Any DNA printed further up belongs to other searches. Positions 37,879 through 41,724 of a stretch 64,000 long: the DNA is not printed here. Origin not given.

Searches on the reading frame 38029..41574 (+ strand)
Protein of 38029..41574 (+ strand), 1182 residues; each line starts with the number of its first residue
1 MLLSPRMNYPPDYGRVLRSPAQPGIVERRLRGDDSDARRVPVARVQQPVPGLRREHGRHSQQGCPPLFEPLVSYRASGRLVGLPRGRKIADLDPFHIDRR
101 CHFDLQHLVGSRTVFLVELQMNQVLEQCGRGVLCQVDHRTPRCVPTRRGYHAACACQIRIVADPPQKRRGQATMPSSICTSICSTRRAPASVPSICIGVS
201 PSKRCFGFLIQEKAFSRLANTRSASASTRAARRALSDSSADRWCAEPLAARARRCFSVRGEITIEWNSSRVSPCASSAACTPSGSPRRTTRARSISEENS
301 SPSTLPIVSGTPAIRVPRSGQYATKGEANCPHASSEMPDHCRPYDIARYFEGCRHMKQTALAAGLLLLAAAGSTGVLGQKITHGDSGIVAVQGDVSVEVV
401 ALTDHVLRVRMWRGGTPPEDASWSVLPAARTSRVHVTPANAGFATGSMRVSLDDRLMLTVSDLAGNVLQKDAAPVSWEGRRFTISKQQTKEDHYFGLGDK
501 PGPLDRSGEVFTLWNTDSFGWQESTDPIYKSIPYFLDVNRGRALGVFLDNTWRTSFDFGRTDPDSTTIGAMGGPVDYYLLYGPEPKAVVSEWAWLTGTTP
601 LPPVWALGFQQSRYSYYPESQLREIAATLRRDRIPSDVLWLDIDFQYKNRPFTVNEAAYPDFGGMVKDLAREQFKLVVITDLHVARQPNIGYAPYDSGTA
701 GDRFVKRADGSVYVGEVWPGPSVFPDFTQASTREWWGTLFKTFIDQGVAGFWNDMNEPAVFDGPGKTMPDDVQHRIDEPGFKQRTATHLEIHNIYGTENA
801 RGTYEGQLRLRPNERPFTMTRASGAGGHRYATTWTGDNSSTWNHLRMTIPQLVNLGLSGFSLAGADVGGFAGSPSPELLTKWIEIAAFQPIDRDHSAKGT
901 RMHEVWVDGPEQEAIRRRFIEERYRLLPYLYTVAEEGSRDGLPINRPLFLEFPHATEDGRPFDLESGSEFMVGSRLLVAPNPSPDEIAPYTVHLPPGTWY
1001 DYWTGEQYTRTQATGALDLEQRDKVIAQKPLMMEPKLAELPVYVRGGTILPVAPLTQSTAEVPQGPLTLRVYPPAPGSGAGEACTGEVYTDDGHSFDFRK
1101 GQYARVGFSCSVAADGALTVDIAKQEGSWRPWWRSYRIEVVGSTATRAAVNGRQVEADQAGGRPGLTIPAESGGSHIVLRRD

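Call 53: search_protein_families(library=pfam, proteins=[window:38029-41574:+], max_evalue=0.00001)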
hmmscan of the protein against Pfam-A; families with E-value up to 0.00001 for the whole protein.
window:38029-41574:+ (1182 aa): 4 families
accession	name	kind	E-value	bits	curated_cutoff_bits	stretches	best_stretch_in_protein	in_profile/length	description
PF01055.32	Glyco_hydro_31_2nd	-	3.2e-108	362.4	23.5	1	599-932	1-327/328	Glycosyl hydrolases family 31 TIM-barrel domain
PF13802.12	Gal_mutarotas_2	-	2.6e-32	113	27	1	397-557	2-184/184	Glycosyl hydrolase 31 N-terminal galactose mutarotase-like domain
PF21365.3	Glyco_hydro_31_3rd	-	1.9e-16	60.7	24.4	1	941-1050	1-87/87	Glycosyl hydrolase family 31 C-terminal domain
PF17137.9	DUF5110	-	4.7e-15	55.8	27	1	1066-1142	1-70/71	Domain of unknown function (DUF5110)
